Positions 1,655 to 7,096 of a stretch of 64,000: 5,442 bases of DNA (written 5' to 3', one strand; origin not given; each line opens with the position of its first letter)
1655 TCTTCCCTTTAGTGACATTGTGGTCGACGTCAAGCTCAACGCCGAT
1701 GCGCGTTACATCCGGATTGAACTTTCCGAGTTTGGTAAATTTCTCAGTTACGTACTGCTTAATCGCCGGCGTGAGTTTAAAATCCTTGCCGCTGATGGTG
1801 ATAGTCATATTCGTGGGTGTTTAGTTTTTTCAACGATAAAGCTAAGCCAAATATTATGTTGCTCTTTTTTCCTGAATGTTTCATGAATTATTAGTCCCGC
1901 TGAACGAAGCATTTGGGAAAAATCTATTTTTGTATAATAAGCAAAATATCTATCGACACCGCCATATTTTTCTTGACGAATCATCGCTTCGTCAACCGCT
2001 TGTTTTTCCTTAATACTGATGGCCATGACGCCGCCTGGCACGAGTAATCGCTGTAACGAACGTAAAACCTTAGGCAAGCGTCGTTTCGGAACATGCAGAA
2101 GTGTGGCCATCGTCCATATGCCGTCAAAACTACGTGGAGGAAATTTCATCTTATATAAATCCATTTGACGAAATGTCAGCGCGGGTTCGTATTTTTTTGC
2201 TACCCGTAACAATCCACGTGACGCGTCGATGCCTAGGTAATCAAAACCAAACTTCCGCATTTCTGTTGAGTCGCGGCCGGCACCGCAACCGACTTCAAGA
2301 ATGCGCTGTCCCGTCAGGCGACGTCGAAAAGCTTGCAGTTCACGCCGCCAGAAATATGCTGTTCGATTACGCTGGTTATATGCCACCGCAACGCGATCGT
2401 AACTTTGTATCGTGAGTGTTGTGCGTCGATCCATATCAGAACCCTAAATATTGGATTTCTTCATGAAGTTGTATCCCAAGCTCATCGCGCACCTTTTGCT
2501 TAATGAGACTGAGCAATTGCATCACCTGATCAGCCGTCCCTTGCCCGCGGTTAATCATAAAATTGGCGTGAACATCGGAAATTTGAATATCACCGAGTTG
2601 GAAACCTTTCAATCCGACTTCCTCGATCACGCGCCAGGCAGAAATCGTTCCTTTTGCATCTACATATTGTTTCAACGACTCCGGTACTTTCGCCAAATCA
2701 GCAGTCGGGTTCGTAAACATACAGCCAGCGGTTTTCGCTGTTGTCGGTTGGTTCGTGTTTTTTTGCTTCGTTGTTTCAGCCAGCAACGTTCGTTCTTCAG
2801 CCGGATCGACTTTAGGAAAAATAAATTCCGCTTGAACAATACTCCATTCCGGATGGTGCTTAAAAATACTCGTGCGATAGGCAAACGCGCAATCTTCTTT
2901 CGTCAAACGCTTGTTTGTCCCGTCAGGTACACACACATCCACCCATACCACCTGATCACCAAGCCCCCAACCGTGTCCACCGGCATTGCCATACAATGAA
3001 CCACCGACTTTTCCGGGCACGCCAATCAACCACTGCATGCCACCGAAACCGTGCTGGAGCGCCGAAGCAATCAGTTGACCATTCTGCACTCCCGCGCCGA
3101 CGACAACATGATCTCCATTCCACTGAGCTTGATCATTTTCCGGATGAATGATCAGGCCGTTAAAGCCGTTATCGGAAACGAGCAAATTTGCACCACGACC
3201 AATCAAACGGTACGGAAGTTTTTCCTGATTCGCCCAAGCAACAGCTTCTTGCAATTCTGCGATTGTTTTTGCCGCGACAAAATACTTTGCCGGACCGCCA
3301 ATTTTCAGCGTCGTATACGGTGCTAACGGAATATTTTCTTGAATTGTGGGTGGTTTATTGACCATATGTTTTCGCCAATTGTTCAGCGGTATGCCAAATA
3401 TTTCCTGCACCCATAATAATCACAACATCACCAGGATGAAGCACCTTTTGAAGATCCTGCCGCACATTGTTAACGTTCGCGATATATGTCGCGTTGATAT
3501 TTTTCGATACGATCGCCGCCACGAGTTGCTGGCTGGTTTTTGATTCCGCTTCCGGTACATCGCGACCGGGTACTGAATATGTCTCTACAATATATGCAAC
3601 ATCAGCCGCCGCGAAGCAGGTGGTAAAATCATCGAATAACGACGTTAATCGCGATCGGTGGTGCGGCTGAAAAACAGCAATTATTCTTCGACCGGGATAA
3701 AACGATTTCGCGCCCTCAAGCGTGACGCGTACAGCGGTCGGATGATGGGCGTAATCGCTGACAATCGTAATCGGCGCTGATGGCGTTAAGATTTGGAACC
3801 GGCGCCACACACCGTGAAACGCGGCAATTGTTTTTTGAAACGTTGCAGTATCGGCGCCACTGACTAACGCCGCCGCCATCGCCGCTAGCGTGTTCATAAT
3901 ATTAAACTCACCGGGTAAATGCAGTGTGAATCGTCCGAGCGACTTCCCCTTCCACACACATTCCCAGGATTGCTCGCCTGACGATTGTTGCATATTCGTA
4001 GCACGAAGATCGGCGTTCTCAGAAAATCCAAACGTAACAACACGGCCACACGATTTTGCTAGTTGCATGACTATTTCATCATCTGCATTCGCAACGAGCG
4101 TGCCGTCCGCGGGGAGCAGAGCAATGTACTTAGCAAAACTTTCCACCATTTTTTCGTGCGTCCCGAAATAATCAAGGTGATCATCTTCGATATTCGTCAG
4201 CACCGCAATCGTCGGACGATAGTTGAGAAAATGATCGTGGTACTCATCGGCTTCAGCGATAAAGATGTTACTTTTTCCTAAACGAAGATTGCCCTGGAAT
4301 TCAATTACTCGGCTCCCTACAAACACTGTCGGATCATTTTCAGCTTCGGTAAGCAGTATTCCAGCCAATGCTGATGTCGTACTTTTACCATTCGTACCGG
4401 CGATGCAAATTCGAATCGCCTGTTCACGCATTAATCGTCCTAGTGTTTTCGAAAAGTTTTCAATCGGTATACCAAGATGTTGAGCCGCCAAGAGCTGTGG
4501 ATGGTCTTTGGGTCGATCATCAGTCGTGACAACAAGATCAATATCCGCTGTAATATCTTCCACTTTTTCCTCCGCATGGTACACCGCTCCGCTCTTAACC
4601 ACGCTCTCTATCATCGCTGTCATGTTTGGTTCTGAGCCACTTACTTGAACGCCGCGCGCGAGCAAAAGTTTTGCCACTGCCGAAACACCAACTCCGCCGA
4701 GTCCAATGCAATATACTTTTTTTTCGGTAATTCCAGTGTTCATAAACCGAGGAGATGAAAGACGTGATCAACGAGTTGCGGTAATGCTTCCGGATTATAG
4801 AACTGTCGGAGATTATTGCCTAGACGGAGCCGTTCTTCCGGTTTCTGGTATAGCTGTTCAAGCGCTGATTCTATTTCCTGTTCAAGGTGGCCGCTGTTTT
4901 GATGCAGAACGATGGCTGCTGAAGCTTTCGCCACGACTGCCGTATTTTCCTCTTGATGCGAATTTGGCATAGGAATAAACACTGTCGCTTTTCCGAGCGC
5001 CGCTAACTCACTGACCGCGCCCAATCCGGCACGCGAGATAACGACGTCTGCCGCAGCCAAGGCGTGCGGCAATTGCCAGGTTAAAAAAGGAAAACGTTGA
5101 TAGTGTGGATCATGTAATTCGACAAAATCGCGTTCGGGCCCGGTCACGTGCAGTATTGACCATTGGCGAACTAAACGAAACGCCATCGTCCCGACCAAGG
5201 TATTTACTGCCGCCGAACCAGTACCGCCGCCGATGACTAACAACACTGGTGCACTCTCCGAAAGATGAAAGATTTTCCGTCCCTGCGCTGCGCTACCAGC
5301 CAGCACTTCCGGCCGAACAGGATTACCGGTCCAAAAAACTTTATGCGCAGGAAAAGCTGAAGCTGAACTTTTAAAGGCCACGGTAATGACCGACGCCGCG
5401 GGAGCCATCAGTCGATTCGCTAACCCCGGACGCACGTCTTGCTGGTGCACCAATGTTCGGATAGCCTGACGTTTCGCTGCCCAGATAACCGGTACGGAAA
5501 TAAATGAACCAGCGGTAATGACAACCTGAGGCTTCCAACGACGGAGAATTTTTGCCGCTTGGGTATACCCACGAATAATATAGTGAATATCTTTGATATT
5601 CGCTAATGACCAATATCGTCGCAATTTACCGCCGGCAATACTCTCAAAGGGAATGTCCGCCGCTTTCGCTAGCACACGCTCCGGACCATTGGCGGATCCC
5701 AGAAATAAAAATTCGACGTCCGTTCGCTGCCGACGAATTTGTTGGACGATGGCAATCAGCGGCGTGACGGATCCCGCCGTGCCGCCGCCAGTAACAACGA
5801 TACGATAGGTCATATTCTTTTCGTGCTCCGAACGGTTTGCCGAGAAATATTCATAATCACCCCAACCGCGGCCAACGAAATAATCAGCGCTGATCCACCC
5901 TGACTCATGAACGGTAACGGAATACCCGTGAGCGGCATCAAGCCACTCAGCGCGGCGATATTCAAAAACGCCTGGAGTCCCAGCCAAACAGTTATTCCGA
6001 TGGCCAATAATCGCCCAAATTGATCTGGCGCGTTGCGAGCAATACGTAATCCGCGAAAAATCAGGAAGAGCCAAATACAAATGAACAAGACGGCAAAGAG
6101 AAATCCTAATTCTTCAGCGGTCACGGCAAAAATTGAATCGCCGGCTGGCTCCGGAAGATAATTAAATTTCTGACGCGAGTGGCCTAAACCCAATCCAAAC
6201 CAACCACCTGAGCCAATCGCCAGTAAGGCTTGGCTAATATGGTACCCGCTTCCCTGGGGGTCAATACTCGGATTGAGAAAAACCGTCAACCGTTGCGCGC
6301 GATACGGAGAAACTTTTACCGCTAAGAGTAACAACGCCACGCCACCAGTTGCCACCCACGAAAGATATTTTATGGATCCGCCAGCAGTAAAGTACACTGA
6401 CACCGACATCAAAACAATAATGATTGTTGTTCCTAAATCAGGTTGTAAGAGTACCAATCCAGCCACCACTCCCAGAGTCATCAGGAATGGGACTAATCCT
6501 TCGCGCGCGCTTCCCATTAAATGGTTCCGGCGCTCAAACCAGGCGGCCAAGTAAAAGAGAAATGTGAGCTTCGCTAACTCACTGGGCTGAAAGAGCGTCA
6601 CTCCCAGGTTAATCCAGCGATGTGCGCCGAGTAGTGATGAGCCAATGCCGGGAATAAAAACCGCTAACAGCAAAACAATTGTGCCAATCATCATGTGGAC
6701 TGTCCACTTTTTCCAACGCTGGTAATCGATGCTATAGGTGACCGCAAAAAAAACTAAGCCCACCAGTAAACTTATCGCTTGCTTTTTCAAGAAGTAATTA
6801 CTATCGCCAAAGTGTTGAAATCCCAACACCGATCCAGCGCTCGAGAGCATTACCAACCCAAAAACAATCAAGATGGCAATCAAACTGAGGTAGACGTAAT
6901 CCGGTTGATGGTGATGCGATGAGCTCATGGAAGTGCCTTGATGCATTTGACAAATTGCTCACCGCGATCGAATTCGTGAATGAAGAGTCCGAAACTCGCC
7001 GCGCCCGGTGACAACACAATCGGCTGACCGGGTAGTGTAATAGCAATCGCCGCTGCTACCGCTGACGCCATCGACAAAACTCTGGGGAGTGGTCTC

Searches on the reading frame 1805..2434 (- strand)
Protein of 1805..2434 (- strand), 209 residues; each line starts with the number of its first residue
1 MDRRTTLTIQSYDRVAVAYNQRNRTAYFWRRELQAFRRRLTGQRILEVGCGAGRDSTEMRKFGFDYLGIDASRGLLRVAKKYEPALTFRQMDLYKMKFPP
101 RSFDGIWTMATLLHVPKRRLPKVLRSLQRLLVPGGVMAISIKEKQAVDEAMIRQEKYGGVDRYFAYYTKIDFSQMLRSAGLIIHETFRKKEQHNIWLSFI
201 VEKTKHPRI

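Call 51: search_protein_families(library=pfam, proteins=[window:1805-2434:-], max_evalue=0.001)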
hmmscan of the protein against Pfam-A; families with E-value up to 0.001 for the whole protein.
window:1805-2434:- (209 aa): 7 families
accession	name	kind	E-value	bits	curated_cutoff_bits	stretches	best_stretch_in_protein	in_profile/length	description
PF13649.12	Methyltransf_25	-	2.7e-18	66.9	27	1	45-135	1-97/97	Methyltransferase domain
PF13489.12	Methyltransf_23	-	5.6e-18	65.6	27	1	25-183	5-161/164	Methyltransferase domain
PF08241.18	Methyltransf_11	-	7.2e-18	65.5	21.2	1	46-139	1-95/95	Methyltransferase domain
PF13847.12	Methyltransf_31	-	2.4e-13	50.4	27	1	42-156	4-127/145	Methyltransferase domain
PF08242.18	Methyltransf_12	-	2.4e-11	44.7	30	1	46-136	1-97/98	Methyltransferase domain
PF02353.26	CMAS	-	3.7e-05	23.6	27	1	41-153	62-178/273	Mycolic acid cyclopropane synthetase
PF03848.20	TehB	-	0.00011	22.1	20.4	1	41-138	30-131/193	Tellurite resistance protein TehB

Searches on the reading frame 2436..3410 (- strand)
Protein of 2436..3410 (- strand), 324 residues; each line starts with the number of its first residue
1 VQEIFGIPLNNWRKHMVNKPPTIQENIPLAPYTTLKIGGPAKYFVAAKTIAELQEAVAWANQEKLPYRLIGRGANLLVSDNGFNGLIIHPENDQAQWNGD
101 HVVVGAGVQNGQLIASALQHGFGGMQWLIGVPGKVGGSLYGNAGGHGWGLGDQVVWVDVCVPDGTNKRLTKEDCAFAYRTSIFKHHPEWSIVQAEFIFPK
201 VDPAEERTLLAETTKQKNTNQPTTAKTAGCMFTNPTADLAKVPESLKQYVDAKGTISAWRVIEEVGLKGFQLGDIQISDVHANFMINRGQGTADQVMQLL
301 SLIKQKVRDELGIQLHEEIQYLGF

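Call 51: search_protein_families(library=pfam, proteins=[window:2436-3410:-], max_evalue=0.001)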
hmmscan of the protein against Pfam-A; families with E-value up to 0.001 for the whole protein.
window:2436-3410:- (324 aa): 2 families
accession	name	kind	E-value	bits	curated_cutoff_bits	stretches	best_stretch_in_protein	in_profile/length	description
PF02873.21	MurB_C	-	8.7e-28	96.9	27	1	211-321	7-98/99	UDP-N-acetylenolpyruvoylglucosamine reductase, C-terminal domain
PF01565.28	FAD_binding_4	-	7.3e-19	68.3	26.4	1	42-169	2-138/139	FAD binding domain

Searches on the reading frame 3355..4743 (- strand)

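Call 51: search_protein_families(library=pfam, proteins=[window:3355-4743:-], max_evalue=0.001)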
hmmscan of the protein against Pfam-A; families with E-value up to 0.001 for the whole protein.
window:3355-4743:- (462 aa): 3 families
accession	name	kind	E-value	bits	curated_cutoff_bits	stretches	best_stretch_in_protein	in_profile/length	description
PF08245.18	Mur_ligase_M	-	3e-32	112.6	24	1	114-292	1-200/200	Mur ligase middle domain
PF02875.26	Mur_ligase_C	-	1.3e-21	78.2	28.4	1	314-447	1-127/127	Mur ligase, glutamate ligase domain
PF01225.30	Mur_ligase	-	1.7e-14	54.4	21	1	10-107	2-93/95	Mur ligase family, catalytic domain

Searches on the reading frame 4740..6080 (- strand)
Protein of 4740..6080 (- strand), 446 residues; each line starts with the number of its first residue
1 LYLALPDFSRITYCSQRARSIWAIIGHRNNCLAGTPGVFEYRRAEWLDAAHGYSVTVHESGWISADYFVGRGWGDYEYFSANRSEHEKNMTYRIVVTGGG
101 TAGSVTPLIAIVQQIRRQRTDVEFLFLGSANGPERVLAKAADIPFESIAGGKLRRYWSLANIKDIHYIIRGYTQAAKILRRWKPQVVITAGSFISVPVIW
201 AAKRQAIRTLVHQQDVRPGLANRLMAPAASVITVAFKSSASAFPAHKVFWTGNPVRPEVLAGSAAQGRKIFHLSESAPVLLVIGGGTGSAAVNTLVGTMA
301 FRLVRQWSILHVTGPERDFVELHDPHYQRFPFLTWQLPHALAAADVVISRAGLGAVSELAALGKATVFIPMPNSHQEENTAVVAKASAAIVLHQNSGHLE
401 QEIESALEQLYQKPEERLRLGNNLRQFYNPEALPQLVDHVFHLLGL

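Call 51: search_protein_families(library=pfam, proteins=[window:4740-6080:-], max_evalue=0.001)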
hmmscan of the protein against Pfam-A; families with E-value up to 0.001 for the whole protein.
window:4740-6080:- (446 aa): 3 families
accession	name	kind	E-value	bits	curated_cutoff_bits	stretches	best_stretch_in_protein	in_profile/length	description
PF03033.26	Glyco_transf_28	-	2.3e-30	105.9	26.2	1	94-230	1-135/139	Glycosyltransferase family 28 N-terminal domain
PF04101.22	Glyco_tran_28_C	-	1.7e-22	80.7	22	1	279-417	1-147/166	Glycosyltransferase family 28 C-terminal domain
PF13579.12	Glyco_trans_4_4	-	0.00021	22.1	29.7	1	111-227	10-115/158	Glycosyl transferase 4-like domain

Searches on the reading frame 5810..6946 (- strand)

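Call 51: search_protein_families(library=pfam, proteins=[window:5810-6946:-], max_evalue=0.001)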
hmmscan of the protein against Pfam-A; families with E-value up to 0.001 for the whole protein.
window:5810-6946:- (378 aa): 1 family
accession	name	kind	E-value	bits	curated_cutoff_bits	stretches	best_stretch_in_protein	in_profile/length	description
PF01098.24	FTSW_RODA_SPOVE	-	4.4e-103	345.4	26.4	1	22-371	7-354/356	Cell cycle protein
